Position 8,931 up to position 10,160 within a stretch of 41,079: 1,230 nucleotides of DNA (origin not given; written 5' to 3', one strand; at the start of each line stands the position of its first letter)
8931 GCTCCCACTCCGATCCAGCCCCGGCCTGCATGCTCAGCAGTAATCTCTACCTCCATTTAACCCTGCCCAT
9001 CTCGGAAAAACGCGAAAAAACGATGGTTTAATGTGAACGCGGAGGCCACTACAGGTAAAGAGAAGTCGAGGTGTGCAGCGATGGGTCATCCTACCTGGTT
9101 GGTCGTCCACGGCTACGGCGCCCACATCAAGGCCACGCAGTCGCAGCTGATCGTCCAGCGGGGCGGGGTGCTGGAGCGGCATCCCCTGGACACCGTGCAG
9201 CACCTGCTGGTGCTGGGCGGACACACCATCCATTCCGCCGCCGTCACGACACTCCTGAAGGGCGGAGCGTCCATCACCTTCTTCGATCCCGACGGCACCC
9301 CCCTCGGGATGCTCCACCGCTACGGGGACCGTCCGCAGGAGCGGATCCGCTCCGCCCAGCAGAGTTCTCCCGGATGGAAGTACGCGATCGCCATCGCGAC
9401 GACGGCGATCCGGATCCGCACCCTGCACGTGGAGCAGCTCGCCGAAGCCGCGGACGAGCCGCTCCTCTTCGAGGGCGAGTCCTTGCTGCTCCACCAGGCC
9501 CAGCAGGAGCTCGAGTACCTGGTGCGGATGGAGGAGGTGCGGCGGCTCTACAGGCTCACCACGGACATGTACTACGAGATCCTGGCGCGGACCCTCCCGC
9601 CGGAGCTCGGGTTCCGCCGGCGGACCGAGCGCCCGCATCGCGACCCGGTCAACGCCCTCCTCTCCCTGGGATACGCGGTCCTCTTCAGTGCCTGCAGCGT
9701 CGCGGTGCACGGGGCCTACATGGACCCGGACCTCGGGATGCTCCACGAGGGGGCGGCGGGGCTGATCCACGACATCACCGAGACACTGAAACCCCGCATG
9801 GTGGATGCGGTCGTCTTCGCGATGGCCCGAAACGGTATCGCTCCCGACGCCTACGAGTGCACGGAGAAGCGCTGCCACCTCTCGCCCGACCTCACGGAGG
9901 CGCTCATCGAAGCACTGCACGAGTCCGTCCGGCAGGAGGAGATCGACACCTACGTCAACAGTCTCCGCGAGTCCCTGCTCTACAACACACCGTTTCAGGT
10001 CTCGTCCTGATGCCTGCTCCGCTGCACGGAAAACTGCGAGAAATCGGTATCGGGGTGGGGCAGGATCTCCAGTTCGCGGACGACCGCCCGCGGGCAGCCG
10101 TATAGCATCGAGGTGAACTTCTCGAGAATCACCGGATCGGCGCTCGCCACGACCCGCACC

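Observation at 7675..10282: Stand-alone cas1 with no cas2, no array and no polymerase, wedged between an arginine-deiminase-like gene and an acylphosphatase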

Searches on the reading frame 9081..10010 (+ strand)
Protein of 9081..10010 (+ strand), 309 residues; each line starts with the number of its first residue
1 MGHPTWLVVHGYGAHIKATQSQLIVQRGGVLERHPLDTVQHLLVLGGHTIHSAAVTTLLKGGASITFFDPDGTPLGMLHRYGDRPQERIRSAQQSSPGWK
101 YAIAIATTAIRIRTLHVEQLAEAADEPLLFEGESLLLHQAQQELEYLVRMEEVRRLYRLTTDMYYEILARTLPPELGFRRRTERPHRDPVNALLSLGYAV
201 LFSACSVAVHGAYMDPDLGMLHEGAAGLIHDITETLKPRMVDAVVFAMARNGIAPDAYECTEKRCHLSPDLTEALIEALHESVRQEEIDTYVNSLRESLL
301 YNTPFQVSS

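Call 3: search_protein_families(library=pfam, proteins=[window:9081-10010:+], max_evalue=0.1)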
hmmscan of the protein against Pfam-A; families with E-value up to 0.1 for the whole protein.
window:9081-10010:+ (309 aa): 1 family
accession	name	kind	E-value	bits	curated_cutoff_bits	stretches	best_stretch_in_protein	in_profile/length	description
PF01867.21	Cas_Cas1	-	3.6e-48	164.6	22.3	1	7-280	1-282/283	CRISPR associated protein Cas1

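Call 4: search_protein_families(library=ncbifam, proteins=[window:9081-10010:+], max_evalue=0.1)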
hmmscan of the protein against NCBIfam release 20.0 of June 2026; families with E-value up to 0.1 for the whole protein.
window:9081-10010:+ (309 aa): 10 families
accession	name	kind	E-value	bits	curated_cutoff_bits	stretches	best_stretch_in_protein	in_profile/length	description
TIGR00287.1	cas1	equivalog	1.9e-36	125.8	71.7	1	7-286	2-292/327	CRISPR-associated endonuclease Cas1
NF049935.1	cas4g_cas1g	exception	4.8e-28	97.9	560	1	7-285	217-505/546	CRISPR-associated endonuclease Cas4g/Cas1g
TIGR04093.1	cas1_CYANO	exception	1.9e-27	96.1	385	1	29-285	30-293/334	type I-D CRISPR-associated endonuclease Cas1d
TIGR03640.1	cas1_DVULG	exception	9.8e-20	71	385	1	24-289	23-304/340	type I-C CRISPR-associated endonuclease Cas1c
TIGR03641.1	cas1_HMARI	exception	3.2e-17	62.8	304.1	1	19-284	14-282/324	type I-B CRISPR-associated endonuclease Cas1b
TIGR03983.1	cas1_MYXAN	equivalog_domain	2.7e-14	52.9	358.05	1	7-287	14-307/347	type I-MYXAN CRISPR-associated endonuclease Cas1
TIGR03638.1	cas1_ECOLI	exception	1.2e-09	37.8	215.6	1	185-254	167-235/269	type I-E CRISPR-associated endonuclease Cas1e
TIGR03639.1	cas1_NMENI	exception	2.2e-09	37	120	1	178-253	163-237/278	type II CRISPR-associated endonuclease Cas1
TIGR03637.1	cas1_YPEST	exception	6.9e-06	25.6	150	1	42-254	47-277/307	type I-F CRISPR-associated endonuclease Cas1f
TIGR04329.1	cas1_PREFRAN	exception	0.00033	19.9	300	1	136-294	139-298/317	type V CRISPR-associated endonuclease Cas1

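Call 11: find_homologous_proteins(query=window:9081-10010:+, max_evalue=0.00001)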
Query window:9081-10010:+ (309 aa): 277 proteins with E <= 0.00001 among 3054 candidates; the best 120 are listed.
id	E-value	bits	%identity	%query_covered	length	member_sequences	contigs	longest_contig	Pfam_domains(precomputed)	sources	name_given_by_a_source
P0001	1.0e-203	693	100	100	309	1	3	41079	PF01867.22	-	-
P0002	6.3e-175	599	86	100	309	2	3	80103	PF01867.22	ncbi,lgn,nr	ncbi:MAG: CRISPR-associated endonuclease Cas1 [Methanomicrobiales archaeon]|nr:CRISPR-associated end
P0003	7.7e-130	451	63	98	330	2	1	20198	PF01867.22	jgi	jgi:CRISP-associated protein Cas1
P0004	4.2e-112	392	56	97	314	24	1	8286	PF01867.22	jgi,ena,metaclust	metaclust:\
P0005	9.9e-110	385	55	97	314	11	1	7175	PF01867.22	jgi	jgi:CRISPR-associated endonuclease Cas1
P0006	1.2e-109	384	55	97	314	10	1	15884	PF01867.22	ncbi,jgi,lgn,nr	ncbi:MAG: CRISPR-associated endonuclease Cas1 [Methanomicrobiales archaeon]|nr:CRISPR-associated end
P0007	1.2e-107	378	55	98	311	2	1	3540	PF01867.22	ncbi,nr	ncbi:MAG: CRISPR-associated endonuclease Cas1 [Methanomicrobiales archaeon]|nr:CRISPR-associated end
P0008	1.8e-107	377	57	98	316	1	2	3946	PF01867.22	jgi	jgi:CRISPR-associated endonuclease Cas1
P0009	1.0e-106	375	56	98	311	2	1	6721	PF01867.22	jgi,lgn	jgi:CRISPR-associated endonuclease Cas1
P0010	7.6e-106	372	56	98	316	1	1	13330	PF01867.22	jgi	jgi:CRISPR-associated endonuclease Cas1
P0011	8.3e-106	372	56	97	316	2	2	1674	PF01867.22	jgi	jgi:CRISPR-associated endonuclease Cas1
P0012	4.2e-105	369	54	98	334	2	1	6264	PF01867.22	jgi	-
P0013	6.4e-105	369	54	98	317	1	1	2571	PF01867.22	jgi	jgi:CRISPR-associated protein Cas1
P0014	7.7e-105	369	54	98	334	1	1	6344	PF01867.22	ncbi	-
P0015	1.1e-104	368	54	98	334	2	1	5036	PF01867.22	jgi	jgi:CRISPR-associated protein Cas1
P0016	1.1e-104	368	54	98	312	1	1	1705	PF01867.22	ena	-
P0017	1.2e-103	365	55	98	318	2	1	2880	PF01867.22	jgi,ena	-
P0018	1.3e-103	365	54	98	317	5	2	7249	PF01867.22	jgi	jgi:CRISPR-associated protein Cas1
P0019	1.4e-103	364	55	97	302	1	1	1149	PF01867.22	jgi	-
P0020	2.9e-103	363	55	98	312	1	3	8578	PF01867.22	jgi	jgi:CRISPR-associated endonuclease Cas1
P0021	3.5e-103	363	52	98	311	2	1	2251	PF01867.22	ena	-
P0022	3.8e-103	363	55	97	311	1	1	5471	PF01867.22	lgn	-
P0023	5.3e-103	363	54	98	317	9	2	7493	PF01867.22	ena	-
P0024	5.9e-103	362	54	98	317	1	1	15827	PF01867.22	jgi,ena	-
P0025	7.4e-103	362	55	98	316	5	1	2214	PF01867.22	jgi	jgi:CRISPR-associated endonuclease Cas1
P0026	2.2e-102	360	56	98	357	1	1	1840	PF01867.22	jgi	jgi:CRISPR-associated endonuclease Cas1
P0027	3.4e-102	360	54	98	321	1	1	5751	PF01867.22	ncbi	-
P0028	4.4e-102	359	54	98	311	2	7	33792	PF01867.22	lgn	-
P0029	4.7e-102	359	54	98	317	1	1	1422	PF01867.22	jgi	jgi:CRISPR-associated protein Cas1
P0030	7.1e-102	359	53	98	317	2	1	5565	PF01867.22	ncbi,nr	ncbi:MAG: CRISPR-associated endonuclease Cas1 [Methanomicrobiales archaeon]|nr:CRISPR-associated end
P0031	1.0e-101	358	53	98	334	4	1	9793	PF01867.22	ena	-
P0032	1.2e-101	358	53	98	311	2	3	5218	PF01867.22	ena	-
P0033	1.4e-101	358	55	98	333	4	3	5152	PF01867.22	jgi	jgi:CRISPR-associated protein Cas1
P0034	1.6e-101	358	53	98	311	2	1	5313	PF01867.22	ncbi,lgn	ncbi:MAG: CRISPR-associated endonuclease Cas1 [Methanomicrobiales archaeon]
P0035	3.0e-101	357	51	98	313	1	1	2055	PF01867.22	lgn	-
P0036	3.3e-101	357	53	98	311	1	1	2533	PF01867.22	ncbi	-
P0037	4.9e-101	356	55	98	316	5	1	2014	PF01867.22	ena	-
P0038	6.4e-101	356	54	98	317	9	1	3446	PF01867.22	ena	-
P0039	9.2e-101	355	54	98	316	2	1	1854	PF01867.22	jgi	-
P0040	1.9e-100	354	53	98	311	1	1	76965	PF01867.22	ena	-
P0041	2.9e-100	354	51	98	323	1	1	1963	PF01867.22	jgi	jgi:CRISPR-associated endonuclease Cas1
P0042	5.5e-100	353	54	97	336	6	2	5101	PF01867.22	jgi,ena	-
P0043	7.1e-100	352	54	97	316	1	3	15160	PF01867.22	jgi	jgi:CRISPR-associated endonuclease Cas1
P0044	1.2e-99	352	54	98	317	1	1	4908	PF01867.22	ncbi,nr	ncbi:MAG: CRISPR-associated endonuclease Cas1 [Methanomicrobiales archaeon]|nr:CRISPR-associated end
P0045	1.9e-99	351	53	98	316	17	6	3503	PF01867.22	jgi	jgi:CRISPR-associated protein Cas1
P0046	2.8e-99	350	55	97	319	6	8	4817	PF01867.22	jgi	jgi:CRISPR-associated protein Cas1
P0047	3.3e-99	350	53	98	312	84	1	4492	PF01867.22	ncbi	-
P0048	5.2e-99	349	53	98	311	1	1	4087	PF01867.22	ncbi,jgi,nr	ncbi:MAG: CRISPR-associated endonuclease Cas1 [Methanoculleus sp.]|nr:CRISPR-associated endonuclease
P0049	6.8e-99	349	53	98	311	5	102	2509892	PF01867.22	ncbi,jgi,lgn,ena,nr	ncbi:MAG TPA: CRISPR-associated endonuclease Cas1 [Candidatus Methanoculleus thermohydrogenotrophicu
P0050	1.2e-98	348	54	98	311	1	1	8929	PF01867.22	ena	-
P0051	1.4e-98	348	54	98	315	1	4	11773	PF01867.22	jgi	jgi:CRISPR-associated endonuclease Cas1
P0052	2.3e-98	347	53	98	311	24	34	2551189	PF01867.22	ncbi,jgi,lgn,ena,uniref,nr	ncbi:CRISPR-associated endonuclease Cas1 [Methanoculleus bourgensis]|jgi:CRISPR-associated protein C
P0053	4.3e-98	346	53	98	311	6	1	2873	PF01867.22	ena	-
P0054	6.7e-98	346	52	98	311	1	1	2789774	PF01867.22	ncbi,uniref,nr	ncbi:CRISPR-associated Cas1 family protein [Methanoculleus bourgensis MS2]|uniref:CRISPR-associated 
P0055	9.1e-98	345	53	98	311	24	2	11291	PF01867.22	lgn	-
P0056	3.1e-97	344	52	97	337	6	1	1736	PF01867.22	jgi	-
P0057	4.3e-97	343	52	98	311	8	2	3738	PF01867.22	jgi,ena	-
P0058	1.0e-96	342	55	98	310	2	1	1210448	PF01867.22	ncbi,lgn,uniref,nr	ncbi:CRISPR-associated protein Cas1 [Methanoculleus taiwanensis]|uniref:CRISPR-associated endonuclea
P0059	1.0e-96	342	52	98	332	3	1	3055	PF01867.22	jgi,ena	-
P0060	1.4e-96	341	52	97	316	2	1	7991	PF01867.22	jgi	jgi:CRISP-associated protein Cas1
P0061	5.3e-96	340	51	99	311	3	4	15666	PF01867.22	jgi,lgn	jgi:CRISPR-associated protein Cas1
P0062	8.3e-96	339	52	98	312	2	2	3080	PF01867.22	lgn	-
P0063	1.1e-95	338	52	98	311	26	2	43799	PF01867.22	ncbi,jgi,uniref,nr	ncbi:CRISPR-associated endonuclease Cas1 [Methanoculleus chikugoensis]|jgi:CRISPR-associated protein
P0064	1.8e-95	338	54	87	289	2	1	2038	PF01867.22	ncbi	ncbi:MAG: CRISPR-associated endonuclease Cas1, partial [Methanobacteriota archaeon]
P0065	2.3e-95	337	47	99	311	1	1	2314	PF01867.22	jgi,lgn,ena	-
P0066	2.4e-95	337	52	98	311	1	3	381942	PF01867.22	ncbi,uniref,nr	ncbi:CRISPR-associated endonuclease Cas1 [Methanoculleus sp.]|uniref:CRISPR-associated endonuclease 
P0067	2.2e-94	334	52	98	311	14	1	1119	PF01867.22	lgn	-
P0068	7.6e-94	332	51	98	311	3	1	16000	PF01867.22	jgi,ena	-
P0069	7.8e-94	332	47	99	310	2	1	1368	PF01867.22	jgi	jgi:CRISP-associated protein Cas1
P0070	9.1e-94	332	51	97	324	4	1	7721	PF01867.22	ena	-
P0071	9.7e-94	332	50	99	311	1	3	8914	PF01867.22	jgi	jgi:CRISPR-associated protein Cas1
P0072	1.1e-93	332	51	97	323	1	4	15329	PF01867.22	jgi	jgi:CRISPR-associated protein Cas1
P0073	1.3e-93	332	51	99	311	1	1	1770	PF01867.22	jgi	jgi:CRISPR-associated protein Cas1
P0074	1.4e-93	332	51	97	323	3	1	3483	PF01867.22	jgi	jgi:CRISPR-associated protein Cas1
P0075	1.6e-93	331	47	99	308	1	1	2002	PF01867.22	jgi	jgi:CRISPR-associated protein Cas1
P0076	1.6e-93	331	48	98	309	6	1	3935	PF01867.22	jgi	-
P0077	2.5e-93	331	52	98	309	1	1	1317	PF01867.22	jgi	-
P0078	4.1e-93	330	50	95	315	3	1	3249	PF01867.22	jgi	jgi:CRISP-associated protein Cas1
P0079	4.8e-93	330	50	98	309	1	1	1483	PF01867.22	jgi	jgi:CRISPR-associated endonuclease Cas1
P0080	5.0e-93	330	51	98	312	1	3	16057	PF01867.22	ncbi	-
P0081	5.4e-93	330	48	97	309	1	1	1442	PF01867.22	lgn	-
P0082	5.5e-93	330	49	98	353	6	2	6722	PF01867.22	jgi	-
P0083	1.2e-92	328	48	99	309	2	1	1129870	PF01867.22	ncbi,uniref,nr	ncbi:CRISPR-associated endonuclease Cas1 [uncultured Methanoregula sp.]|uniref:CRISPR-associated end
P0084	1.4e-92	328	51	98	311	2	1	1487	PF01867.22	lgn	-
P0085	1.7e-92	328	51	97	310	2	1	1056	PF01867.22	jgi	jgi:CRISPR-associated protein Cas1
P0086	2.8e-92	327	51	96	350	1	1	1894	PF01867.22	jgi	jgi:CRISPR-associated protein Cas1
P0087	2.9e-92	327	47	98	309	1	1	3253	PF01867.22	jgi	jgi:CRISPR-associated protein Cas1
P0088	3.1e-92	327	51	98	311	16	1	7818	PF01867.22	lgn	-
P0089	3.9e-92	327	51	98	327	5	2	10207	PF01867.22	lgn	-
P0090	4.2e-92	327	49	98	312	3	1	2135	PF01867.22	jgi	jgi:CRISPR-associated endonuclease Cas1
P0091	5.3e-92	326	50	98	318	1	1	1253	PF01867.22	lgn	-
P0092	5.5e-92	326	47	98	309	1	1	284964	PF01867.22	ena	-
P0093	6.8e-92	326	50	97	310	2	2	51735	PF01867.22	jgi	jgi:CRISPR-associated protein Cas1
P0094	7.3e-92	326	49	99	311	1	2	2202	PF01867.22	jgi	jgi:CRISPR-associated protein Cas1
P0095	8.0e-92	326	49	98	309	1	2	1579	PF01867.22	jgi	-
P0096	9.9e-92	326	51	93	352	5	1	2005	PF01867.22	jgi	jgi:CRISPR-associated protein Cas1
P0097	1.1e-91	325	49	97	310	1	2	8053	PF01867.22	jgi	jgi:CRISPR-associated protein Cas1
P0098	2.8e-91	324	47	98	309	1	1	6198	PF01867.22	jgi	jgi:CRISPR-associated protein Cas1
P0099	2.8e-91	324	47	98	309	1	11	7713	PF01867.22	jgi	jgi:CRISPR-associated protein Cas1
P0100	3.8e-91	324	47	98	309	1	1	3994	PF01867.22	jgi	jgi:CRISPR-associated endonuclease Cas1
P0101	3.8e-91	324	47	98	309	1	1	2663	PF01867.22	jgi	jgi:CRISPR-associated protein Cas1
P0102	4.9e-91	323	47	98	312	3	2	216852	PF01867.22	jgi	jgi:CRISPR-associated endonuclease Cas1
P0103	5.6e-91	323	49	98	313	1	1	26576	PF01867.22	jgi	jgi:CRISP-associated protein Cas1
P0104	6.3e-91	323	47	98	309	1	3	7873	PF01867.22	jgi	jgi:CRISPR-associated endonuclease Cas1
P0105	7.0e-91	323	47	98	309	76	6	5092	PF01867.22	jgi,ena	-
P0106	7.2e-91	323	48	98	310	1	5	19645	PF01867.22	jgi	jgi:CRISPR-associated protein Cas1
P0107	7.2e-91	323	50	100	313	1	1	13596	PF01867.22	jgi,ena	-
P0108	9.4e-91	322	49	98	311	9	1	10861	PF01867.22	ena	-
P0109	1.2e-90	322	47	98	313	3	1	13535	PF01867.22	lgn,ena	-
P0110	1.3e-90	322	45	98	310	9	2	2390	PF01867.22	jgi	jgi:CRISPR-associated endonuclease Cas1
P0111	2.0e-90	321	48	98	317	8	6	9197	PF01867.22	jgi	jgi:CRISPR-associated protein Cas1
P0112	2.3e-90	321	46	98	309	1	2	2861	PF01867.22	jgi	jgi:CRISPR-associated endonuclease Cas1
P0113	3.8e-90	320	47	98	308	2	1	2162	PF01867.22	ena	-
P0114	4.0e-90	320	49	97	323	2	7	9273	PF01867.22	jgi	jgi:CRISPR-associated protein Cas1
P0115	6.4e-90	320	47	98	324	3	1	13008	PF01867.22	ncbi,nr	ncbi:MAG: CRISPR-associated endonuclease Cas1 [Methanoregula sp.]|nr:MAG: CRISPR-associated endonucl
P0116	1.0e-89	319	47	97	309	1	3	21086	PF01867.22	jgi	jgi:CRISPR-associated protein Cas1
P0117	1.4e-89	318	49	98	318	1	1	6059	PF01867.22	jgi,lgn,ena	-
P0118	2.3e-89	318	49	98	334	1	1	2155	PF01867.22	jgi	jgi:CRISPR-associated endonuclease Cas1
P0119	2.9e-89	317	50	98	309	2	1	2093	PF01867.22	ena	-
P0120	3.0e-89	317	47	98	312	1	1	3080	PF01867.22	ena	-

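Call 15: search_solved_structures(query=window:9081-10010:+, max_evalue=0.001, show_alignments=4)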
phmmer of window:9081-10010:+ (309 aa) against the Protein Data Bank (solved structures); distinct sequences matched with E-value up to 0.001: 11.
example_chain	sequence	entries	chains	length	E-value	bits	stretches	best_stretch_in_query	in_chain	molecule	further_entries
4n06_A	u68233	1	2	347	2.3e-16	63.2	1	7-282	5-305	CRISPR-associated endonuclease Cas1 1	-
7cr6_A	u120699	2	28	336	1.5e-12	50.7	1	149-250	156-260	CRISPR-associated endonuclease Cas1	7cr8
7kft_D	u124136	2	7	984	4.4e-09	39.3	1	5-278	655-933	Cas6-RT-Cas1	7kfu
7mi4_A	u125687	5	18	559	9.3e-09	38.2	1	176-286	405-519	CRISPR-associated exonuclease Cas4/endonuclease Cas1 fusion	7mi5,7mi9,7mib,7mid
8d3l_A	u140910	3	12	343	8.8e-07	31.8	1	130-288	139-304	CRISPR-associated endonuclease Cas1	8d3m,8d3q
8d3p_A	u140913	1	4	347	9.1e-07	31.7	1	130-288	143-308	CRISPR-associated endonuclease Cas1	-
4xtk_A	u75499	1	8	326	1e-06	31.6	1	153-249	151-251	CRISPR-associated endonuclease Cas1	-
7ei1_A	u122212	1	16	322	2.2e-06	30.5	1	143-255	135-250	CRISPR-associated endonuclease Cas1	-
2yzs_A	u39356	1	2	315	4.3e-06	29.5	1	178-254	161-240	Putative uncharacterized protein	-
4wj0_A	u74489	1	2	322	4.5e-06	29.4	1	148-256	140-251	CRISPR-associated endonuclease Cas1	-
6opm_A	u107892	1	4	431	0.00053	22.6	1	163-254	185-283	CRISPR-associated endonuclease Cas1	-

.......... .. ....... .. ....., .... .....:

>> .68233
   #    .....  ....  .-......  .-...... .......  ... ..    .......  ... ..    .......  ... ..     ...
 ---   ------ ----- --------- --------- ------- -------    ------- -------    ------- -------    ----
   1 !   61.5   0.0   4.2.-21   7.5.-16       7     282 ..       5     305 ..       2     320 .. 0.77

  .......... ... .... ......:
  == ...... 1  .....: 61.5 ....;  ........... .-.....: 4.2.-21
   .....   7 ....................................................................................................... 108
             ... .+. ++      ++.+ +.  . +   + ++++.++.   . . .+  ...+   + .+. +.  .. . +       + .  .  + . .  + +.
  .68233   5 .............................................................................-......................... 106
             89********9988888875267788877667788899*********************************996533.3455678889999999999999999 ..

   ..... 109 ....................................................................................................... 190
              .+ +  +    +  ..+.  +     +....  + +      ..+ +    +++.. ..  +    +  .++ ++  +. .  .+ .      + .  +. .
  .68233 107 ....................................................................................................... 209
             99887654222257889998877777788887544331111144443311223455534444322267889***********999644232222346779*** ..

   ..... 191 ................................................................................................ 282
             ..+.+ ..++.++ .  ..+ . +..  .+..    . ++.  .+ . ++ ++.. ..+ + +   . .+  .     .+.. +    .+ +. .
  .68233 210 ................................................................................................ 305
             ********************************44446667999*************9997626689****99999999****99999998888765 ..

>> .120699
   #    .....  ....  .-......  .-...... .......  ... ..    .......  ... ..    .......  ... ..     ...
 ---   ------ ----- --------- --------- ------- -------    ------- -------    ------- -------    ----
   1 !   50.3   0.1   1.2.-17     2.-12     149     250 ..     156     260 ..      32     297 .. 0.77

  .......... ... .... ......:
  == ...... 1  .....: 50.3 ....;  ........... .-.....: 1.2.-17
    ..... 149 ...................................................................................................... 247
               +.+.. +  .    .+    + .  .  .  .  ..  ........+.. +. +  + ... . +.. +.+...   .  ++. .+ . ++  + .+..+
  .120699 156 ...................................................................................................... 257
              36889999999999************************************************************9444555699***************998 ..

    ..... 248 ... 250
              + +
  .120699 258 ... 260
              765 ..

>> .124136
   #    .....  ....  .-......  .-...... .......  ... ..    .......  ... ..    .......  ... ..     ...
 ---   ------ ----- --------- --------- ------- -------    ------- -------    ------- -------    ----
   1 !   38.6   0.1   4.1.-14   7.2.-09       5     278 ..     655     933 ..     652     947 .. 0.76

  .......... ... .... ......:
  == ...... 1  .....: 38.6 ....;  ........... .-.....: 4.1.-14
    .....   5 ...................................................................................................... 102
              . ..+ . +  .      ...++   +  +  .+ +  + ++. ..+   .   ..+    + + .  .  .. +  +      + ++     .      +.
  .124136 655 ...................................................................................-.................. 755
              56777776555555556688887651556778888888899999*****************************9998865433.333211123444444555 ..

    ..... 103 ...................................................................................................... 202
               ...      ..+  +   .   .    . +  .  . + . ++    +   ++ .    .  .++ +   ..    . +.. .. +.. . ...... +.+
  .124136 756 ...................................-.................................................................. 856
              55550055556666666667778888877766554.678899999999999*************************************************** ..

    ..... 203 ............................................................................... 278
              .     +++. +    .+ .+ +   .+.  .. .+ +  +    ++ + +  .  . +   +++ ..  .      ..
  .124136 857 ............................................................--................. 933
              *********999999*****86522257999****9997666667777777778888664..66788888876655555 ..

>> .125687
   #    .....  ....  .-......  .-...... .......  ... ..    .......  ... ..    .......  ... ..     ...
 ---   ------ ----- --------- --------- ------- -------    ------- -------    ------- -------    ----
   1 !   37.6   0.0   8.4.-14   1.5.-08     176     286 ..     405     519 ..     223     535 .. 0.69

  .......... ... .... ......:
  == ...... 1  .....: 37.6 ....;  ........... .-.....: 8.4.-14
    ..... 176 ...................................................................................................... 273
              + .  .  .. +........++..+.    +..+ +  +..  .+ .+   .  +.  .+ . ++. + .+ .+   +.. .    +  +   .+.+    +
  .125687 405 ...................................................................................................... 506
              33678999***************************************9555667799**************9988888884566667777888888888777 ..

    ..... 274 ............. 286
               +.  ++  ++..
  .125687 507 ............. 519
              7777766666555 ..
